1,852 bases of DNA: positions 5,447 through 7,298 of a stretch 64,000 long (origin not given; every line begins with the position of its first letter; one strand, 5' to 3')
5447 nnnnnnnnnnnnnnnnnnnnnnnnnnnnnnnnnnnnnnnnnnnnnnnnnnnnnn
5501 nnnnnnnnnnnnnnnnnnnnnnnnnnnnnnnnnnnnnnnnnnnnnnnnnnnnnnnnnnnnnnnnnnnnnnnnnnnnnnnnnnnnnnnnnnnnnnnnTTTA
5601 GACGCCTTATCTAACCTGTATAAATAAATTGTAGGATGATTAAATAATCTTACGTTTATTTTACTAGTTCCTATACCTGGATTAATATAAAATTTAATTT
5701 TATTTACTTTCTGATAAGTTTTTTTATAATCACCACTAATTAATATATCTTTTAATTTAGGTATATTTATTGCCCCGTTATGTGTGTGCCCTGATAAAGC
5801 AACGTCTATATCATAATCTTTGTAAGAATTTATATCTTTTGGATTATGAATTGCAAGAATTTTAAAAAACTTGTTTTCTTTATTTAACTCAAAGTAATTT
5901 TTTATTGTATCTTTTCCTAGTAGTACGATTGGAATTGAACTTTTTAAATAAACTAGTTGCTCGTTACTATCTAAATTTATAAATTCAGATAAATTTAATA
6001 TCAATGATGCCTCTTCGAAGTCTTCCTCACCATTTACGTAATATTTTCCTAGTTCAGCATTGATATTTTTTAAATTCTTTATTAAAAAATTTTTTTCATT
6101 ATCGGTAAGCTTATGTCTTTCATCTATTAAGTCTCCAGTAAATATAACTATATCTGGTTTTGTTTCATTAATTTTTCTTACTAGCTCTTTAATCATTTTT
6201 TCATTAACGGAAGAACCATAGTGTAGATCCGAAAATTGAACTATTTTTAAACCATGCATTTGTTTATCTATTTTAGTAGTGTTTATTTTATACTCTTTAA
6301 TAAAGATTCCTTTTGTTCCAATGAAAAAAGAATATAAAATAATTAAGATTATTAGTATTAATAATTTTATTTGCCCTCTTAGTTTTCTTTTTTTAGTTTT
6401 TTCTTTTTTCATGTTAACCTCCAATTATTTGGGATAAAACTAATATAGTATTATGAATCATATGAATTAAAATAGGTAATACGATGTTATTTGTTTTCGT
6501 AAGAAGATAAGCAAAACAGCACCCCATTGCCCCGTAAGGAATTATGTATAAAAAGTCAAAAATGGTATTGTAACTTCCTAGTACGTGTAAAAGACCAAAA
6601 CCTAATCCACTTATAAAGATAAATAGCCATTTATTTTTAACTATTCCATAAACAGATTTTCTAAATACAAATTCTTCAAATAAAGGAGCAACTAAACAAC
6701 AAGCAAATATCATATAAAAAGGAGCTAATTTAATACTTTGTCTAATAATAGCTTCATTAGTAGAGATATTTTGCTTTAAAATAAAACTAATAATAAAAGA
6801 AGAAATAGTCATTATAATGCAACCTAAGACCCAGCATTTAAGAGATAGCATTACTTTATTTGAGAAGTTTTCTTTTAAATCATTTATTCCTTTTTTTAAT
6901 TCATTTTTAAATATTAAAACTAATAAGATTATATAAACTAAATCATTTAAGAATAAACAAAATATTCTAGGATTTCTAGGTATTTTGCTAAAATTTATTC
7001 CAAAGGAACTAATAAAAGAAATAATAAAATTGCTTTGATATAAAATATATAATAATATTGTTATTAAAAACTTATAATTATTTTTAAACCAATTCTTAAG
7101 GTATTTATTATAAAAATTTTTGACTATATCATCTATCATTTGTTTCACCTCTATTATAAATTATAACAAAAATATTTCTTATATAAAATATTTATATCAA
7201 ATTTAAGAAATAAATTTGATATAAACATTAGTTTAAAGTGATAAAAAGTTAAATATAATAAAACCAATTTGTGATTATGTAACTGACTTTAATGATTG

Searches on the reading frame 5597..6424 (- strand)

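Call 46: search_protein_families(library=pfam, proteins=[window:5597-6424:-], max_evalue=0.01)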
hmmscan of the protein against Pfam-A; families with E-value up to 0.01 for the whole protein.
window:5597-6424:- (276 aa): 3 families
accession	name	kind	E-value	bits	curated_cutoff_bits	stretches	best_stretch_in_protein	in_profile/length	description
PF00149.33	Metallophos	-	1.6e-10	42.2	21.5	1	59-216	1-190/191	Calcineurin-like phosphoesterase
PF12850.12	Metallophos_2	-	2.8e-05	24.6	27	1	60-217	2-119/154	Calcineurin-like phosphoesterase superfamily domain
PF14582.11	Metallophos_3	-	0.0036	17.1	28.2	1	75-110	18-53/259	Metallophosphoesterase, calcineurin superfamily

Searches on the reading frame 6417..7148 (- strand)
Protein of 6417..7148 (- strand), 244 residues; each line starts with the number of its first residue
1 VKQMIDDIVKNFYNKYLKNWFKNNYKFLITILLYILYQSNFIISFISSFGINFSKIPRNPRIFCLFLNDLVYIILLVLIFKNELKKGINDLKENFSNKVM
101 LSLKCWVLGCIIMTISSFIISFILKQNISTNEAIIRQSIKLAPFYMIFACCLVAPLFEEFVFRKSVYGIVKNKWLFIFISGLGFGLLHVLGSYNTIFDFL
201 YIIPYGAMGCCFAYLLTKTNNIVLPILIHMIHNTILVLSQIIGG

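Call 46: search_protein_families(library=pfam, proteins=[window:6417-7148:-], max_evalue=0.01)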
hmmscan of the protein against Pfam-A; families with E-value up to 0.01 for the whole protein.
window:6417-7148:- (244 aa): 2 families
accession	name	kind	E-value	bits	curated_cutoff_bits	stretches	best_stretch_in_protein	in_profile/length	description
PF02517.21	Rce1-like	-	4.2e-18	65.9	22.4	1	143-235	4-93/93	Type II CAAX prenyl endopeptidase Rce1-like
PF10086.14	YhfC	-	0.0029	17.6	24.2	1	97-160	15-77/222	YhfC intramembrane metalloprotease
